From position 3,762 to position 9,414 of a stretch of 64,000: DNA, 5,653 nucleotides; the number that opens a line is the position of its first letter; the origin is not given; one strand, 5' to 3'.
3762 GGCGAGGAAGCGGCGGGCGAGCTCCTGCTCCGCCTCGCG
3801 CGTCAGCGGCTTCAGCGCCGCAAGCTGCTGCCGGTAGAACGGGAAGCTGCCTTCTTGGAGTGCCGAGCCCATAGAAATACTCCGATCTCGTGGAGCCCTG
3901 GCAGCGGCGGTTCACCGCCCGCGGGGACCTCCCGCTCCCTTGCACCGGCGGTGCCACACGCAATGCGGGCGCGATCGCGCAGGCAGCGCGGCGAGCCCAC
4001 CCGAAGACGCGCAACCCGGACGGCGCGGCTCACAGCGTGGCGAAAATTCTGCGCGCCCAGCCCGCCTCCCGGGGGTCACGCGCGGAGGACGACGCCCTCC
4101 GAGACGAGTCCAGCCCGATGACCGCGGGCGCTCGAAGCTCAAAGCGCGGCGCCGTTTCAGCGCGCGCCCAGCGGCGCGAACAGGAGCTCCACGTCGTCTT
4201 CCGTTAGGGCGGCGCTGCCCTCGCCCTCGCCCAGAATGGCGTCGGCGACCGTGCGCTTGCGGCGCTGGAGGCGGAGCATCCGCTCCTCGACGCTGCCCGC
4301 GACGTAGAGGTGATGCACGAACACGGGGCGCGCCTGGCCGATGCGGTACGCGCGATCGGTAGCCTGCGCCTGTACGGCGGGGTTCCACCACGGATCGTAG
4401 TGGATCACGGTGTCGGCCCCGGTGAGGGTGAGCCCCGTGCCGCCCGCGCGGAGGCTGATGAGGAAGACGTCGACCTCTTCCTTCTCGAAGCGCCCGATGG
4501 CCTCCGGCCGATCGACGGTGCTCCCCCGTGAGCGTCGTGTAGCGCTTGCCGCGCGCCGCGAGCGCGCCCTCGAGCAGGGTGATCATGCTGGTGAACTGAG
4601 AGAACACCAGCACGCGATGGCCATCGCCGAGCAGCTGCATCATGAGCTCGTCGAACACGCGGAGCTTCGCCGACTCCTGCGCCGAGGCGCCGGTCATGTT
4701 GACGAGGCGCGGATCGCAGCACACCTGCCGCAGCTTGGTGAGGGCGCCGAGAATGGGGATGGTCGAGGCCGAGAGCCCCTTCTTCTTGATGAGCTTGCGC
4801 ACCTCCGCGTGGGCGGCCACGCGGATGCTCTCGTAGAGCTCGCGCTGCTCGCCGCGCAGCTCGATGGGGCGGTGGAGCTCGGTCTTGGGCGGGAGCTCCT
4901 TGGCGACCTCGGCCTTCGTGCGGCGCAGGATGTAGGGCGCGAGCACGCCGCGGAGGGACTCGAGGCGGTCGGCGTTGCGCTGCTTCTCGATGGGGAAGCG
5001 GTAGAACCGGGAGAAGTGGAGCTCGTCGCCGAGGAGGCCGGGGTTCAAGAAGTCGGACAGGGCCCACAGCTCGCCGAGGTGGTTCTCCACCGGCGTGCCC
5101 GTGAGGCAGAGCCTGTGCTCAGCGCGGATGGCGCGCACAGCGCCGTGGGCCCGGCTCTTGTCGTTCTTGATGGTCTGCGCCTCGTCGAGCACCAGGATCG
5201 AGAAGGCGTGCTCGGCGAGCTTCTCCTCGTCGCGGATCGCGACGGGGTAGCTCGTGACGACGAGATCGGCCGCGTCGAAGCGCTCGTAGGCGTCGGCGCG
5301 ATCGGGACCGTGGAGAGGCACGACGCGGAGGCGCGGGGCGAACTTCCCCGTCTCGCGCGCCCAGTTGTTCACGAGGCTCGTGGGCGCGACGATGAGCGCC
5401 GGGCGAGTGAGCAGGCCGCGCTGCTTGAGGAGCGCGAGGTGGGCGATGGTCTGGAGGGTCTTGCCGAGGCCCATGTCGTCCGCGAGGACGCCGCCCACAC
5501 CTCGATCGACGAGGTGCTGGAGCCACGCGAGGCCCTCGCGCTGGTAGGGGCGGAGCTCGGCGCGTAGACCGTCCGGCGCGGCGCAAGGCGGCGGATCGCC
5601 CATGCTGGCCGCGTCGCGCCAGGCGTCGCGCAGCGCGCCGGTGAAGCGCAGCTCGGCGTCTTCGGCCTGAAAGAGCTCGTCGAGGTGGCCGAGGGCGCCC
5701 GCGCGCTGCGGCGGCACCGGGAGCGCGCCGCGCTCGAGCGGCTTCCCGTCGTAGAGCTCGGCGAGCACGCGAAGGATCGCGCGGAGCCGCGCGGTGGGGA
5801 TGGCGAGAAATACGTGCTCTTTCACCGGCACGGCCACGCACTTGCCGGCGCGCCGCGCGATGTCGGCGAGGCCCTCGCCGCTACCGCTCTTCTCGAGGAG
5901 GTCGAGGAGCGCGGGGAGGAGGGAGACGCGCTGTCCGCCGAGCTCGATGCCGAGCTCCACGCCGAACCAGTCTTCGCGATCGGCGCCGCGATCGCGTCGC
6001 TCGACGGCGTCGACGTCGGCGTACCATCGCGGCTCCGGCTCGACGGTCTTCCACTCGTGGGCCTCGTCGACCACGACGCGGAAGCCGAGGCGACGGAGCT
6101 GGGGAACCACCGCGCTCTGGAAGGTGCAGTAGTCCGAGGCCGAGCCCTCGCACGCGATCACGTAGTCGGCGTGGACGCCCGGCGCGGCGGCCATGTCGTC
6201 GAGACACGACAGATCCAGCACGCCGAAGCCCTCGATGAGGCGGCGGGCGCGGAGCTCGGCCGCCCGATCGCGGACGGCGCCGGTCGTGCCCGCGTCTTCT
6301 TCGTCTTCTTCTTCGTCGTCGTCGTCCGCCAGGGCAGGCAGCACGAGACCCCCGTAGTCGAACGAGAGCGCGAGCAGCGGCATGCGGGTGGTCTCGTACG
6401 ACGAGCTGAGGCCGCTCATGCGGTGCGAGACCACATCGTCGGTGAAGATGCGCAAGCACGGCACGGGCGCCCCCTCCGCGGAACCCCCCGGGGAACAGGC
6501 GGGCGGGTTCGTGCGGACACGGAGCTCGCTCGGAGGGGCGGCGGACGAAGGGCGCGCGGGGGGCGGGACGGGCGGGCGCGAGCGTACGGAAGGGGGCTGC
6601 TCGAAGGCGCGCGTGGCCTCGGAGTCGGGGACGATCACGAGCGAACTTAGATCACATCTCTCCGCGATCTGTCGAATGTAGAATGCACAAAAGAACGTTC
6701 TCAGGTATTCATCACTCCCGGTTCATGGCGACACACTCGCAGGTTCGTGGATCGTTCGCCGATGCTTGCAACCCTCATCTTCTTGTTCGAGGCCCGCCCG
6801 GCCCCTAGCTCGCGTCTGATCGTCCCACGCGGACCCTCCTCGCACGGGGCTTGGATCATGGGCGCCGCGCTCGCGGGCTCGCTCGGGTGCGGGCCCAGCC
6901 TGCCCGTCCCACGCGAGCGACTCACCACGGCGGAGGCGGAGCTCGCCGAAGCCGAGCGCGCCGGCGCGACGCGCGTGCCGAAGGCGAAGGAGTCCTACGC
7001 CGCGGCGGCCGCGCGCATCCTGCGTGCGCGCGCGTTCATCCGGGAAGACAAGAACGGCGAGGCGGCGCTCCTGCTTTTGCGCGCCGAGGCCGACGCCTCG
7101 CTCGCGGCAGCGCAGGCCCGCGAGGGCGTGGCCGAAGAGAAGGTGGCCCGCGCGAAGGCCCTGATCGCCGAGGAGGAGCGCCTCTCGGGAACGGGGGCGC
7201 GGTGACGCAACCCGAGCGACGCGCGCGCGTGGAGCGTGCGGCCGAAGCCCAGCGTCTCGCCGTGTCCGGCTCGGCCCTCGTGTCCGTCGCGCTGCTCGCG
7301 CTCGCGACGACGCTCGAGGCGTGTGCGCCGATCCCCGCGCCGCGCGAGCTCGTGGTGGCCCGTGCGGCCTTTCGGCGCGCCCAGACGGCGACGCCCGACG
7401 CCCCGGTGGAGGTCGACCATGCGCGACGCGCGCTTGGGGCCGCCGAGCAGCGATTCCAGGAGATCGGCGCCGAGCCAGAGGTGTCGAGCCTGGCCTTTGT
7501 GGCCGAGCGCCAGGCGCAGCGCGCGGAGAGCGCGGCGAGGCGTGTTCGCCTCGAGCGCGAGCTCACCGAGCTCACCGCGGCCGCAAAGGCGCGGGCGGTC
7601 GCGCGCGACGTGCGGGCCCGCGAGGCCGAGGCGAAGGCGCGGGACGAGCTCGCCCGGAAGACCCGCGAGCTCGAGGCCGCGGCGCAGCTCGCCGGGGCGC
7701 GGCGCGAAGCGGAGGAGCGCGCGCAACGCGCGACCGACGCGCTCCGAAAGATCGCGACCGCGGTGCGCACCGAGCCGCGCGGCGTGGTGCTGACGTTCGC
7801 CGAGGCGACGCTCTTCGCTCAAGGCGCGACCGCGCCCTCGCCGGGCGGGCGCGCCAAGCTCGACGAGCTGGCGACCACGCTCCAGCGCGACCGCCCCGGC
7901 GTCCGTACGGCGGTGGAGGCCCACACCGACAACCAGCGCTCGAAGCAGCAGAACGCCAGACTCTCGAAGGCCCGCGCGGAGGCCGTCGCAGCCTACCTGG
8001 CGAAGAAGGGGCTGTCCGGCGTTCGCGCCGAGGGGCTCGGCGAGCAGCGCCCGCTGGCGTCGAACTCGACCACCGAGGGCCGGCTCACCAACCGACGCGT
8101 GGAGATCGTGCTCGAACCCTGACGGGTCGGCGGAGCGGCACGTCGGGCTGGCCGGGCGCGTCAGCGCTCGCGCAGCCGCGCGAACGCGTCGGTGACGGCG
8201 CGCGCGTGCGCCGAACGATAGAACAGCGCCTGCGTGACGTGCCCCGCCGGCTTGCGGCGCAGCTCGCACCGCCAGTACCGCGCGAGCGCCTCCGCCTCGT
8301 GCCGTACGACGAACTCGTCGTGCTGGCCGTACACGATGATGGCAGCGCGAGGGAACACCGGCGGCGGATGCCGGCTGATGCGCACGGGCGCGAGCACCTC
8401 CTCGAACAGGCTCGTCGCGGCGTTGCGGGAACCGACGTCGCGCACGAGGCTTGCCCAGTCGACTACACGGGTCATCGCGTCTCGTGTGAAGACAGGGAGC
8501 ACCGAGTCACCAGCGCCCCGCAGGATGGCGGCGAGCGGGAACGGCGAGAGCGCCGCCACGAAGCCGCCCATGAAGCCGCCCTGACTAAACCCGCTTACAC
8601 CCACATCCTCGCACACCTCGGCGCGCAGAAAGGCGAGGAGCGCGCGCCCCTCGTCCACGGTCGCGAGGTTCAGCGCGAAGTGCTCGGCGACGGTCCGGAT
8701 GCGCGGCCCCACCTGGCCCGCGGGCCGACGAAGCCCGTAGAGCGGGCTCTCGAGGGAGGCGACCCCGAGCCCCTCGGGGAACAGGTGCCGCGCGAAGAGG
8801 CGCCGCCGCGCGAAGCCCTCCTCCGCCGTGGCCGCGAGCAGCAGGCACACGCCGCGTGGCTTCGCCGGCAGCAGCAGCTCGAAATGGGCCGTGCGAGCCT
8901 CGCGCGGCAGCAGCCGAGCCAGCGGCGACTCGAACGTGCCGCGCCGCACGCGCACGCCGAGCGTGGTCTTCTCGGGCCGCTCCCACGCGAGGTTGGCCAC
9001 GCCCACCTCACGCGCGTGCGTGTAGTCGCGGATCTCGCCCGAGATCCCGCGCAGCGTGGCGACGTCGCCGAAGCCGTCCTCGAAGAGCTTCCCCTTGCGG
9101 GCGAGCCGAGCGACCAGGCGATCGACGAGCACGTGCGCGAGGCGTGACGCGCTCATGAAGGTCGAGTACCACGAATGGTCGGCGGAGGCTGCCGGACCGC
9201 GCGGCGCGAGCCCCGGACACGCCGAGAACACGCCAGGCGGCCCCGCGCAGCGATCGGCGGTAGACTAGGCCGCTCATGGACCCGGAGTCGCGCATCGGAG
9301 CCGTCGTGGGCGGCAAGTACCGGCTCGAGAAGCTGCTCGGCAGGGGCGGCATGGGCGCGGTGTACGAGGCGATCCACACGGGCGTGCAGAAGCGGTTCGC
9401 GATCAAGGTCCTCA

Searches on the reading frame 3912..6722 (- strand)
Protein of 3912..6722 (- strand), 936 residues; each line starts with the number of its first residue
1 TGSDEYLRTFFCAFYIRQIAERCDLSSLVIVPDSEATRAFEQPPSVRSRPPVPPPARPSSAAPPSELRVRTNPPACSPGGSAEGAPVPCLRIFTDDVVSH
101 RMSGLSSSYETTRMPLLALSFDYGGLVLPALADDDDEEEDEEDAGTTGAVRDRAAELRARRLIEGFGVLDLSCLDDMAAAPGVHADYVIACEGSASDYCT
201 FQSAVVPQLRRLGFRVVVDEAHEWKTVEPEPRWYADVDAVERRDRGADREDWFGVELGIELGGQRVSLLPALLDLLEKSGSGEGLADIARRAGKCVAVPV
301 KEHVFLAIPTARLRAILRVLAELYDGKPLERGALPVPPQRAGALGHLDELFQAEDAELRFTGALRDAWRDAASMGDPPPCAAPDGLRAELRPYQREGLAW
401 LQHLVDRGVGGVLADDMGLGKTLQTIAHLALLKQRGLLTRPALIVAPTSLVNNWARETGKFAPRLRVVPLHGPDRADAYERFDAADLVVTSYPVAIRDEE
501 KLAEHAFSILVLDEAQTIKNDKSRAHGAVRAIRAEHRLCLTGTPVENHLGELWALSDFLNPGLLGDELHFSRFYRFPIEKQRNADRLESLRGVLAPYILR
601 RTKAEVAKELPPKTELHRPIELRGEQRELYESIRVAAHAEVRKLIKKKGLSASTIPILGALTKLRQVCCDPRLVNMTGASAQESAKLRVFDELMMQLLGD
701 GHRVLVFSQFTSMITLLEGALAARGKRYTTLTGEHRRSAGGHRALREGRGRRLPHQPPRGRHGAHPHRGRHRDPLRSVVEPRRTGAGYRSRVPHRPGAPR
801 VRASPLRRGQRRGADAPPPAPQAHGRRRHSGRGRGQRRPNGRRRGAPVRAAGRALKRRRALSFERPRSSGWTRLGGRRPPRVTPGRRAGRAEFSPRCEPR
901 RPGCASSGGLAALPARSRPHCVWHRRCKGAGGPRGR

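Call 75: search_protein_families(library=pfam, proteins=[window:3912-6722:-], max_evalue=0.001)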
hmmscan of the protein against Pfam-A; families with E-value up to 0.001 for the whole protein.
window:3912-6722:- (936 aa): 3 families
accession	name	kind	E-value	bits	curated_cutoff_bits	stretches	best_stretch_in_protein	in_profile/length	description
PF00176.29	SNF2-rel_dom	-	5.4e-73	246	24.9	1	393-673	1-290/290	SNF2-related domain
PF00270.35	DEAD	-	1.2e-07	32.1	26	1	416-545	22-161/167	DEAD/DEAH box helicase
PF04851.21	ResIII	-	2.7e-07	31.1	22.5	1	389-545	3-163/164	Type III restriction enzyme, res subunit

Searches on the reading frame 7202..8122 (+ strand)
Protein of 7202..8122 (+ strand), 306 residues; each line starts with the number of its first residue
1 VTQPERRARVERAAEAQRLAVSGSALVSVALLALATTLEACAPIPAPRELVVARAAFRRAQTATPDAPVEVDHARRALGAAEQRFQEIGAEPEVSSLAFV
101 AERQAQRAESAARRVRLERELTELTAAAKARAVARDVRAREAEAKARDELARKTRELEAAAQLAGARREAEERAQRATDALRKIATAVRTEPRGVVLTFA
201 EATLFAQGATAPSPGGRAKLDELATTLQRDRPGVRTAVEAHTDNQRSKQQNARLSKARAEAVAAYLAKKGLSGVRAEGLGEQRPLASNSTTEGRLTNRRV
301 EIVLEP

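Call 47: search_protein_families(library=pfam, proteins=[window:7202-8122:+], max_evalue=0.001)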
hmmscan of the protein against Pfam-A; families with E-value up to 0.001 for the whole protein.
window:7202-8122:+ (306 aa): 2 families
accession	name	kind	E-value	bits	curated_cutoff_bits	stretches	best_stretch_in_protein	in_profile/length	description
PF00691.25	OmpA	-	5.7e-15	55.9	27.2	1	204-298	1-98/98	OmpA family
PF14346.11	DUF4398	-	2.7e-07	31.4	27.9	1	49-123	2-77/78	Domain of unknown function (DUF4398)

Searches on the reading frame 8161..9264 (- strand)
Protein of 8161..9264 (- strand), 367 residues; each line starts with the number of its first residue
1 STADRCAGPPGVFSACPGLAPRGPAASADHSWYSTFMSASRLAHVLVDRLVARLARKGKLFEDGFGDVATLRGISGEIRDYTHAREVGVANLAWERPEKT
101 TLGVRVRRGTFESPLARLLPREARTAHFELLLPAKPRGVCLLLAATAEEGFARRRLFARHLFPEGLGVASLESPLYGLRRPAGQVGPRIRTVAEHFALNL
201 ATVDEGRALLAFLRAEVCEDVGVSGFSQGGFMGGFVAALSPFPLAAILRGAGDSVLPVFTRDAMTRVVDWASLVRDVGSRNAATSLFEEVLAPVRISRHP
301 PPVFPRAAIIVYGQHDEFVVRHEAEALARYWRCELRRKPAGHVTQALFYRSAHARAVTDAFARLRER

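Call 18: search_protein_families(library=pfam, proteins=[window:8161-9264:-], max_evalue=0.01)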
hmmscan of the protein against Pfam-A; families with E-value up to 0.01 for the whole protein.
window:8161-9264:- (367 aa): 1 family
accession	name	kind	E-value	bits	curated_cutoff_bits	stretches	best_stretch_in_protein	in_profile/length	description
PF09752.15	ABHD18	-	4.3e-39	135.1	21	2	87-276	35-232/351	Alpha/beta hydrolase domain containing 18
